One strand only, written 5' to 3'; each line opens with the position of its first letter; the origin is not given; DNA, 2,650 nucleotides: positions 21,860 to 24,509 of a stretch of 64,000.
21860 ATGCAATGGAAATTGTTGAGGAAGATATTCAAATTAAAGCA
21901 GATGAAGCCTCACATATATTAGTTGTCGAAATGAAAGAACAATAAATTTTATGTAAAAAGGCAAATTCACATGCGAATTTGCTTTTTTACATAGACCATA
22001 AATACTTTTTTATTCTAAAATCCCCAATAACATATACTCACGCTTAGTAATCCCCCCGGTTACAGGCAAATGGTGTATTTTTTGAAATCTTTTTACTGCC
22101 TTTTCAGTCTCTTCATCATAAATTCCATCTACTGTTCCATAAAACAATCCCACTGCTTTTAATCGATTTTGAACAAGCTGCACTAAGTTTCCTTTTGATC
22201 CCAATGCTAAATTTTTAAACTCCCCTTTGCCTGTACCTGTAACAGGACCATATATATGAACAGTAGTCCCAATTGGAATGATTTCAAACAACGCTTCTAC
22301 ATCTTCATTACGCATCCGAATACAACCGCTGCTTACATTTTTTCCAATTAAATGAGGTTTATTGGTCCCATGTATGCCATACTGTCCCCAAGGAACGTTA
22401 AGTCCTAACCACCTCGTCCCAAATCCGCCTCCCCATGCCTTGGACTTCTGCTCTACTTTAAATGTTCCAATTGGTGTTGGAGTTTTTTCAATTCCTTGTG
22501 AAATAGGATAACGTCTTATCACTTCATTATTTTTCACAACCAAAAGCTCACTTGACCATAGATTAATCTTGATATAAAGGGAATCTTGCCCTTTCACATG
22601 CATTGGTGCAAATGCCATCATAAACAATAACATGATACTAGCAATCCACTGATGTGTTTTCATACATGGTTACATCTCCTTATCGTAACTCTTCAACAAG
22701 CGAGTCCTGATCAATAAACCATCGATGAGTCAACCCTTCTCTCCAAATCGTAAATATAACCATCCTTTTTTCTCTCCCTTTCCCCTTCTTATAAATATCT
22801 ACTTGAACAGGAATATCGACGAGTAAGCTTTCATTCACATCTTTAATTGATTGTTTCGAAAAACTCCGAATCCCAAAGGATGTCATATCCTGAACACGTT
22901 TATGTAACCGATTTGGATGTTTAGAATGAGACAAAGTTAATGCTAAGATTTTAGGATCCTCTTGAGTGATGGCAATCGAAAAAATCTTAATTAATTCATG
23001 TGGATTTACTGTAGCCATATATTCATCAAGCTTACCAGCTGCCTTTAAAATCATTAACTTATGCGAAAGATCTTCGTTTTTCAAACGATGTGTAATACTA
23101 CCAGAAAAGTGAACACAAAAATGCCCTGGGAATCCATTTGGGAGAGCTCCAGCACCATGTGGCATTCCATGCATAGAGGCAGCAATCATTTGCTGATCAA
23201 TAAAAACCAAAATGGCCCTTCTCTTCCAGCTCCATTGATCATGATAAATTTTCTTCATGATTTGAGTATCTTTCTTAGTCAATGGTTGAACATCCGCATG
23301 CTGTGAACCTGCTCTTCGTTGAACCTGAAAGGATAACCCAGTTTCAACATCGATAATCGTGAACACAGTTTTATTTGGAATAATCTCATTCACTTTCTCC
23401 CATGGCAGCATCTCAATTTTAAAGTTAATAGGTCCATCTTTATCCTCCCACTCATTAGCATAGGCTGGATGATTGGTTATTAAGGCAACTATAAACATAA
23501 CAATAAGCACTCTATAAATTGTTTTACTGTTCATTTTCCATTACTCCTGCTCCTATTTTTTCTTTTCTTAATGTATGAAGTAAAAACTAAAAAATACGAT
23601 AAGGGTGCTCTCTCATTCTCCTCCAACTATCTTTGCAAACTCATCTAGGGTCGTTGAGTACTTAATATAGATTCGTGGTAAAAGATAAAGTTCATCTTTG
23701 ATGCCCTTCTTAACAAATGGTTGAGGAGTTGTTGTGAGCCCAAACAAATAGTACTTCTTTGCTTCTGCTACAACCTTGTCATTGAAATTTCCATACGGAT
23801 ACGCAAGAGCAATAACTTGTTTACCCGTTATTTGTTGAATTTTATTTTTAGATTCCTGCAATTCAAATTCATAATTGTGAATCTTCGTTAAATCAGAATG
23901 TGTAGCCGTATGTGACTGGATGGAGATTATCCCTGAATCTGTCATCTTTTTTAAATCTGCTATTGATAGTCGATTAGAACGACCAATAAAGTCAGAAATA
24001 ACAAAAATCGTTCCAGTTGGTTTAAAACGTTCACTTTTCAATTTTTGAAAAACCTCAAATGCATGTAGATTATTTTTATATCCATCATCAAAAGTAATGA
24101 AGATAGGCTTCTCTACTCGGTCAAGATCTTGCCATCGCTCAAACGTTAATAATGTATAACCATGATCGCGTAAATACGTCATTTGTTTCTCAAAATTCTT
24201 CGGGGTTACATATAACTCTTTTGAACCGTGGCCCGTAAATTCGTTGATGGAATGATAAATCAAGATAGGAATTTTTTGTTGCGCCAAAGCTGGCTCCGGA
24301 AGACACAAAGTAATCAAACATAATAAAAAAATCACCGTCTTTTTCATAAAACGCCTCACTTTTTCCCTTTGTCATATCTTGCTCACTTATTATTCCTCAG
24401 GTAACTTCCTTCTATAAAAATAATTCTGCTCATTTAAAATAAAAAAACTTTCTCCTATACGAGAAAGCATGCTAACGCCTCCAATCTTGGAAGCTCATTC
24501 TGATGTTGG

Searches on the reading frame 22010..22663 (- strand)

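Call 89: search_protein_families(library=pfam, proteins=[window:22010-22663:-], max_evalue=0.01)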
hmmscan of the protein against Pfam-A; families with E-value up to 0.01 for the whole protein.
window:22010-22663:- (217 aa): 2 families
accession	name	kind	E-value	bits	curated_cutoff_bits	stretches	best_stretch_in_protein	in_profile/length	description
PF03734.19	YkuD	-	1.8e-22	80.9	23.4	1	30-137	3-146/146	L,D-transpeptidase catalytic domain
PF01471.23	PG_binding_1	-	4.2e-15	56.1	23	1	158-204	2-48/57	Putative peptidoglycan binding domain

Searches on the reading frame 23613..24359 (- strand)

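Call 89: search_protein_families(library=pfam, proteins=[window:23613-24359:-], max_evalue=0.01)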
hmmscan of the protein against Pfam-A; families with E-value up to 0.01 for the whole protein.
window:23613-24359:- (248 aa): 1 family
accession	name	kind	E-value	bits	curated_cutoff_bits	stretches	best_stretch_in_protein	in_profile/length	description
PF01522.26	Polysacc_deac_1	-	5.3e-20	72.1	23.1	1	82-203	5-119/124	Polysaccharide deacetylase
